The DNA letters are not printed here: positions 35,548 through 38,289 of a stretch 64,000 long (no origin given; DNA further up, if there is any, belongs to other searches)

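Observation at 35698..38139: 813-aa ORFan with long C-terminal coiled-coil and strong RBS: candidate secreted effector or cytoskeleton-like protein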

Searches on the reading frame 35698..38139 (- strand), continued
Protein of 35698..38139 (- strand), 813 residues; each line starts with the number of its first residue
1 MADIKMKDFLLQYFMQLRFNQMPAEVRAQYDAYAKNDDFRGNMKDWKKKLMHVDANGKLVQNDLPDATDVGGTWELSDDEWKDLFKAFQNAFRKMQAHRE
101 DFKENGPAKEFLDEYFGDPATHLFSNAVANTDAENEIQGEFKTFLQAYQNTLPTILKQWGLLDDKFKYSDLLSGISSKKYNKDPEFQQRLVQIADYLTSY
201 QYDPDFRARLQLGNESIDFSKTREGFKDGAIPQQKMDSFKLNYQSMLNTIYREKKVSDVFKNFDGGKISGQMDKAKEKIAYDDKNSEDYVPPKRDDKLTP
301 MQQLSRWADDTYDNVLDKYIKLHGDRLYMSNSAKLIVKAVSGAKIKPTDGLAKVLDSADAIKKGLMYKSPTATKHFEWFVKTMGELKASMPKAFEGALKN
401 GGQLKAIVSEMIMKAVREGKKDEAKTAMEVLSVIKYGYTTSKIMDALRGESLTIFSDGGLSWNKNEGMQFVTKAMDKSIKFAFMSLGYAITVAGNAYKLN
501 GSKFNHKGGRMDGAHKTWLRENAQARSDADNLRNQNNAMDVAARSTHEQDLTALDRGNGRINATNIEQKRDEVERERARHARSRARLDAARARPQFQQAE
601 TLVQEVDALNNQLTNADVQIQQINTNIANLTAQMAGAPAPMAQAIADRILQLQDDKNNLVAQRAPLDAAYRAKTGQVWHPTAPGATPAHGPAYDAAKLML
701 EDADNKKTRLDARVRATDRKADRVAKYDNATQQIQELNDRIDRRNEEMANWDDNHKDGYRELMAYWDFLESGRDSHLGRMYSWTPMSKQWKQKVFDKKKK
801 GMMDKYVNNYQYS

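Call 68: predict_structure(alignment_id=A3)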
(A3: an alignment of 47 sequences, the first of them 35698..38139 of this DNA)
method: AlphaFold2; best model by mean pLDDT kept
length: 813 residues; sequences in the alignment: 47
mean_pLDDT: 84.6   pTM: 0.59
mean pLDDT of the five models: 84.6, 81.7, 80.6, 79.5, 78.3
residues with pLDDT >= 90: 426; 70-90: 261; 50-70: 84; < 50: 42
segments of 3 or more residues with pLDDT < 50: 308-322, 441-443, 445-447, 450-452, 486-489, 774-777
pLDDT, mean of each block of 10 residues (from residue 1): 86 97 93 88 92 92 93 91 95 92 94 90 88 93 93 91 91 93 88 92 88 85 79 90 95 96 95 95 90 72 54 46 67 84 66 83 83 91 89 79 86 91 90 67 49 50 53 52 50 58 78 86 91 90 92 93 96 96 96 97 97 95 96 91 93 95 96 94 88 96 96 94 91 87 90 84 86 53 68 79 78 50
secondary structure, 60 per line:
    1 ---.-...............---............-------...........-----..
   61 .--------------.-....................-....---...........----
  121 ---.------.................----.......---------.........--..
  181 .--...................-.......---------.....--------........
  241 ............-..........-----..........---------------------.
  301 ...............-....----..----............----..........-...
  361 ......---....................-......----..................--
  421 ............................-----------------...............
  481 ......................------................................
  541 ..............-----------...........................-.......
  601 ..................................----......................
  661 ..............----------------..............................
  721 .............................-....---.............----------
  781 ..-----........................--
elements in order (helices of 4 or more, strands of 3 or more residues): H6-20 H24-35 H43-50 E51-53 E59-61 H78-97 H99-102 H106-115 H131-147 H152-158 H168-176 H184-202 H204-210 H220-224 H233-252 H254-263 H269-278 H300-315 H317-320 H331-342 H347-356 H358-366 H370-389 H391-396 H401-418 H421-448 H466-502 H509-554 H566-592 H594-634 H639-674 H691-749 H751-754 H758-770 H788-811

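Call 72: fold_search(model_id=the predicted structure, library=pdb)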
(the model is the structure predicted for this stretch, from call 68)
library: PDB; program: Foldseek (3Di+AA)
matches with E <= 10: 370; with E <= 0.001: 0
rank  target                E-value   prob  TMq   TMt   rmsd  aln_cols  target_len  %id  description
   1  5xg2                  1.4e-01  0.97  0.10  0.30  21.1       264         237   13  Crystal structure of a coiled-coil segment (residues 345-468 and 694-814) of Pyrococcus yayanosii Smc (released 2017-06-07)
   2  3vkg_A                5.1e-01  0.21  0.14  0.05  47.0       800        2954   10  X-ray structure of an MTBD truncation mutant of dynein motor domain (released 2012-03-14)
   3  7nyx_A                5.1e-01  0.06  0.08  0.05  56.9       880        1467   11  Cryo-EM structure of the MukBEF-MatP-DNA monomer (closed conformation) (released 2021-07-07)
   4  6ixf_A                5.6e-01  0.77  0.11  0.30  15.8       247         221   11  Crystal structure of SeMet apo SH3BP5 (P41) (released 2019-03-20)
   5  6i26                  6.6e-01  0.05  0.07  0.03  52.3       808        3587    9  Rea1 Wild type AMPPNP state (released 2018-12-12)
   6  6hyd                  7.2e-01  0.05  0.07  0.05  52.3       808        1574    9  Rea1 Wild type ADP state (tail part) (released 2018-12-12)
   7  2v0o_C                7.5e-01  0.57  0.12  0.26  22.2       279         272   11  FCHO2 F-BAR domain (released 2007-06-26)
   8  9g0d_B                7.8e-01  0.54  0.07  0.26  20.8       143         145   17  Structure of human Mical1 bMERB_V978A domain:Rab10 complex. (released 2025-07-02)
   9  8p4y                  7.8e-01  0.33  0.06  0.22  30.7       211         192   14  Coiled-coil protein origami triangle (released 2023-08-02)
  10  9hmx_A                8.1e-01  0.28  0.07  0.20  15.9       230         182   17  Structure of SteB-RipA complex from Mycobacterium tuberculosis (released 2025-07-30)
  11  6zbf_A                8.1e-01  0.06  0.06  0.09  48.7       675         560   10  Merozoite surface protein 1 (MSP-1) from Plasmodium falciparum, alternative conformation 3 (released 2021-05-19)
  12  6i27                  8.1e-01  0.04  0.07  0.03  52.3       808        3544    9  Rea1 AAA2L-H2alpha deletion mutant in AMPPNP State (released 2018-12-12)
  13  9qwr_A                8.8e-01  0.54  0.08  0.28  36.1       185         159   12  MIC60 helical bundle dimer (released 2026-02-25)
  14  6ixf_B                8.8e-01  0.54  0.11  0.26  20.8       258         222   11  Crystal structure of SeMet apo SH3BP5 (P41) (released 2019-03-20)
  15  6h2x                  8.8e-01  0.20  0.09  0.17  21.8       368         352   14  MukB coiled-coil elbow from E. coli (released 2019-03-06)
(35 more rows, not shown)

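Call 74: find_encoding_contigs(protein=P0336, flank=7000, max_places=1)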
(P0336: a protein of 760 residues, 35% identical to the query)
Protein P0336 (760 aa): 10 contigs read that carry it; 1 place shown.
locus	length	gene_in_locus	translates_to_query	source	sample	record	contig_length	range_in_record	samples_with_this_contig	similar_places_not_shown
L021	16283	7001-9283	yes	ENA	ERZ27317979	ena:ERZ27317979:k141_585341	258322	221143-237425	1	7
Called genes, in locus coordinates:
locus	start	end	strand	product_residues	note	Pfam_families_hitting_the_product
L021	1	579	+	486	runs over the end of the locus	PF03023:MurJ, PF01554:MatE (weak)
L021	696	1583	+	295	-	PF03330:DPBB_1, PF05036:SPOR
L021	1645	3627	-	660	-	PF22745:Nlig-Ia, PF01653:DNA_ligase_aden, PF03120:OB_DNA_ligase, PF03119:DNA_ligase_ZBD, PF00633:HHH (faint), PF12826:HHH_2, PF14520:HHH_5 (weak), PF00533:BRCT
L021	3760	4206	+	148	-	PF00436:SSB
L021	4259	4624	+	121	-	-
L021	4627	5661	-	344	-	PF01551:Peptidase_M23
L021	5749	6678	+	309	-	PF01435:Peptidase_M48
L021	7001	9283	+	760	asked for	-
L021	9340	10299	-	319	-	-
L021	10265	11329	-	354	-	PF03706:LPG_synthase_TM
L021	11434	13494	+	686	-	PF00270:DEAD, PF04851:ResIII, PF00271:Helicase_C, PF19833:RecG_dom3_C (weak)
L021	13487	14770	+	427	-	PF01435:Peptidase_M48, PF13432:TPR_16 (faint), PF13428:TPR_14 (faint), PF23914:TPR_CcmH_CycH, PF13424:TPR_12 (faint), PF13431:TPR_17 (faint), PF07719:TPR_2 (weak), PF13414:TPR_11, +1 more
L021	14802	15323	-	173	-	-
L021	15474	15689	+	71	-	-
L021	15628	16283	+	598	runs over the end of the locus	PF10150:RNase_E_G, PF20833:RNase_E_G_Thio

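Call 75: find_encoding_contigs(protein=P0283, flank=7000, max_places=1)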
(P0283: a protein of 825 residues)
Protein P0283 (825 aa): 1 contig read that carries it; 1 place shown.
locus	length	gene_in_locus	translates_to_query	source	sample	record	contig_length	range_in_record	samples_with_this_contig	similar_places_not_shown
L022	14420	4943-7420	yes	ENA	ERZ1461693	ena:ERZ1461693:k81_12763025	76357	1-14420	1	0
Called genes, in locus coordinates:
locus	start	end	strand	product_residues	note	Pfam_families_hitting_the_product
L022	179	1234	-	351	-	-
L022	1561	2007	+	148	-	PF00436:SSB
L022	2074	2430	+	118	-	-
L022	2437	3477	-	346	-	PF01551:Peptidase_M23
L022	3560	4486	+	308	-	PF01435:Peptidase_M48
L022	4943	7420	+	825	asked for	-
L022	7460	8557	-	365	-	PF03706:LPG_synthase_TM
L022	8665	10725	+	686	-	PF00270:DEAD, PF04851:ResIII, PF00271:Helicase_C, PF19833:RecG_dom3_C (weak)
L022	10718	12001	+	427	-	PF01435:Peptidase_M48, PF13432:TPR_16 (faint), PF23914:TPR_CcmH_CycH, PF13414:TPR_11, PF13428:TPR_14 (faint)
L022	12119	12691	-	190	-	-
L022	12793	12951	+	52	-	-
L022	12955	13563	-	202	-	-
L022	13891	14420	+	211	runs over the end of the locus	-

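Call 82: search_protein_families(library=padloc, proteins=[window:35698-38139:-, P0025, P0282, P0266, P0334, P0291, P0311], max_evalue=0.01)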
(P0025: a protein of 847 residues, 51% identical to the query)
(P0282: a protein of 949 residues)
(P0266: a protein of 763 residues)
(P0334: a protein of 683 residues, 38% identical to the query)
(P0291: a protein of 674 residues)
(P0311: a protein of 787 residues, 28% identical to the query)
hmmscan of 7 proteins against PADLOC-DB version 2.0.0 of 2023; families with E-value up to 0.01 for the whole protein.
window:35698-38139:- (813 aa): 2 families
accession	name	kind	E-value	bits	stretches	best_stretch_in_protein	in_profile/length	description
PDLC03865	LmuB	-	0.00055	16.2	1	562-749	644-816/1007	-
PDLC02747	PbeC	-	0.0096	12.8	0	693-749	234-290/632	PbeC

P0025 (847 aa): 2 families
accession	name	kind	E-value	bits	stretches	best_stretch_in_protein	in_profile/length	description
PDLC00553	JetC2|JetC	-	0.00081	15.4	1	522-742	287-501/1361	DUF3584 domain; MukB-like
PDLC03868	LmuB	-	0.002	14.5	1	560-780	522-743/1035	-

P0282 (949 aa): 4 families
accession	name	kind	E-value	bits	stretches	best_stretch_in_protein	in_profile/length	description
PDLC03861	LmuB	-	0.00016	17.8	1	506-887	565-947/1213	-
PDLC00580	JetC3|JetC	-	0.0005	16.4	0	701-893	259-449/1068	DUF3584 domain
PDLC00582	JetC3|JetC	-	0.0015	14.4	1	534-857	732-1068/1472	DUF3584 domain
PDLC03868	LmuB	-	0.002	14.5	1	740-907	590-748/1035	-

P0266 (763 aa): 0 families

P0334 (683 aa): 0 families

P0291 (674 aa): 0 families

P0311 (787 aa): 0 families

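Call 83: search_protein_families(library=ncbifam, alignment_id=A3, max_evalue=0.001)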
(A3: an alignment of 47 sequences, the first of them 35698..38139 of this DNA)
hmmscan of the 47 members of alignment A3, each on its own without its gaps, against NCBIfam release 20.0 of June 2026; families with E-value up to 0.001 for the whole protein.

A. member 1, window:35698-38139:- (813 aa): 2 families
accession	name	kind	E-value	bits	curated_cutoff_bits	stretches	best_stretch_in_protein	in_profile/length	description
NF002572.0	PRK02224.1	equivalog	5.9e-05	21.5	1087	1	525-753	290-523/888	DNA double-strand break repair ATPase Rad50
NF047515.1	SpiroCoCo_C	equivalog_domain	0.00094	18.4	125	0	691-749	28-86/313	SpiroCoCo family coiled-coil protein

B. families by the number of members that match (of 47 scanned): 12 families
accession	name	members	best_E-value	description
NF045487.1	ASRP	14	3.1e-08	archaea-specific SMC-related protein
TIGR02168.1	SMC_prok_B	14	4.3e-08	chromosome segregation protein SMC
TIGR02169.1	SMC_prok_A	7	7.5e-07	chromosome segregation protein SMC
NF002572.0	PRK02224.1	7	4.3e-05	DNA double-strand break repair ATPase Rad50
TIGR04523.1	Mplasa_alph_rch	4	2.2e-06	helix-rich protein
NF045780.1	TrlF_fam_ATP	3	5.2e-06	TrlF family AAA-like ATPase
NF038350.1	taxis_HmpF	2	1.4e-06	pilus motility taxis protein HmpF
NF003034.1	PRK03918.1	2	9.2e-05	DNA double-strand break repair ATPase Rad50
NF041034.1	Rad50_Sulf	2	0.00043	DNA double-strand break repair ATPase Rad50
NF053563.1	Rkd4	1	0.00015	arcadin-4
TIGR04211.1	SH3_and_anchor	1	0.00017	TIGR04211 family SH3 domain-containing protein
NF047515.1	SpiroCoCo_C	1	0.00094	SpiroCoCo family coiled-coil protein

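Call 87: find_encoding_contigs(protein=P0122, flank=3000, max_places=3)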
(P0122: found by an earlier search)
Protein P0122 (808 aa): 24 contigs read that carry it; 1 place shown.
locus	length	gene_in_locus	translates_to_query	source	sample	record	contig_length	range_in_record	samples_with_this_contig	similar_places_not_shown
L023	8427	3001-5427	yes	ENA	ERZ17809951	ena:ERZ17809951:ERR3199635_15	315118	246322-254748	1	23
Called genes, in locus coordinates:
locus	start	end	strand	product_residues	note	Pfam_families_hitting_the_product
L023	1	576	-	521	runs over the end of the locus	PF00589:Phage_integrase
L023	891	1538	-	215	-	-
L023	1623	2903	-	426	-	PF07690:MFS_1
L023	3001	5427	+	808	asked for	-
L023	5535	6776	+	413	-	PF00871:Acetate_kinase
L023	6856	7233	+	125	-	PF03788:LrgA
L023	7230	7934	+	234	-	PF04172:LrgB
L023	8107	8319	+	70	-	PF04070:DUF378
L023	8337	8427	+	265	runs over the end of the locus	PF01026:TatD_DNase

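Call 88: find_encoding_contigs(protein=P0121, flank=3000, max_places=3)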
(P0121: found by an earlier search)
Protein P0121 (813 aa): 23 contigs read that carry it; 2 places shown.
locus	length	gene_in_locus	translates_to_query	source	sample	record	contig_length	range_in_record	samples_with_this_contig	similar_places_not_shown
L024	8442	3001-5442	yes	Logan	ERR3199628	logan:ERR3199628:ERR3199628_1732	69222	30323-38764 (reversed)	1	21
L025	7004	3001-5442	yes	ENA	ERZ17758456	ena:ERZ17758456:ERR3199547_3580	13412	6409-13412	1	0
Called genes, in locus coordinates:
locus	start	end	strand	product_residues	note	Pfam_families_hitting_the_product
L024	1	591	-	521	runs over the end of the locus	PF00589:Phage_integrase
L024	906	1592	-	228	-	-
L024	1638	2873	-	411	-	PF07690:MFS_1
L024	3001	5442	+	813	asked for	-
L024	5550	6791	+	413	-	PF00871:Acetate_kinase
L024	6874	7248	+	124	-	PF03788:LrgA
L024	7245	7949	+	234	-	PF04172:LrgB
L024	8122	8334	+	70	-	PF04070:DUF378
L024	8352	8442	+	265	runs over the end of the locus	PF01026:TatD_DNase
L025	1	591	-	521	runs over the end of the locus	PF20172:DUF6538 (faint), PF00589:Phage_integrase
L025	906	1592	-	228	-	-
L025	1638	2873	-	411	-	PF07690:MFS_1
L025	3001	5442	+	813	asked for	-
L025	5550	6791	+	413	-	PF00871:Acetate_kinase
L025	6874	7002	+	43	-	?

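Call 91: find_encoding_contigs(protein=P0001, flank=3000, max_places=2)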
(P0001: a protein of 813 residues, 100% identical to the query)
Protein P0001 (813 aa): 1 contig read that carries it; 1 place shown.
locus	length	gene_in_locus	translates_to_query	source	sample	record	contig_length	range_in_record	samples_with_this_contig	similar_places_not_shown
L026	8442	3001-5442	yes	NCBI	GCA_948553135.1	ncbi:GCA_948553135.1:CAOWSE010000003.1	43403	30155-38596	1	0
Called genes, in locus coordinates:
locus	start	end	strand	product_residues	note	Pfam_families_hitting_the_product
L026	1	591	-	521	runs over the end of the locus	PF00589:Phage_integrase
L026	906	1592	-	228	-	-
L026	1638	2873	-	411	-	PF07690:MFS_1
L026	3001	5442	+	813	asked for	-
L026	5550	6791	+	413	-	PF00871:Acetate_kinase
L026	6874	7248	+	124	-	PF03788:LrgA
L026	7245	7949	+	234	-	PF04172:LrgB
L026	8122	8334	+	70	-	PF04070:DUF378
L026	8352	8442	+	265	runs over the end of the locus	PF01026:TatD_DNase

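Call 92: find_encoding_contigs(protein=P0125, flank=3000, max_places=2)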
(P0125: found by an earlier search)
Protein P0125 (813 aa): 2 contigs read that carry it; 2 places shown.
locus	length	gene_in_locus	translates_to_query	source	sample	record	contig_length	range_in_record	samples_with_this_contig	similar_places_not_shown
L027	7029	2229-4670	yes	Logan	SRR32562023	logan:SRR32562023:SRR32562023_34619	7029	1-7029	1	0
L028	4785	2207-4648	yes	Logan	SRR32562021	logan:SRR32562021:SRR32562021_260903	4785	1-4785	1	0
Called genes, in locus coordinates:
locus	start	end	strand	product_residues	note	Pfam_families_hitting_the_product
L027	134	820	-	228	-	-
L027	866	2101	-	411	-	PF07690:MFS_1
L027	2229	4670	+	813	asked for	-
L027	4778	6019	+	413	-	PF00871:Acetate_kinase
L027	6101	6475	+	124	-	PF03788:LrgA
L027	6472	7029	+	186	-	?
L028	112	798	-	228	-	-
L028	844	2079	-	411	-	PF07690:MFS_1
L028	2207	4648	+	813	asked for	-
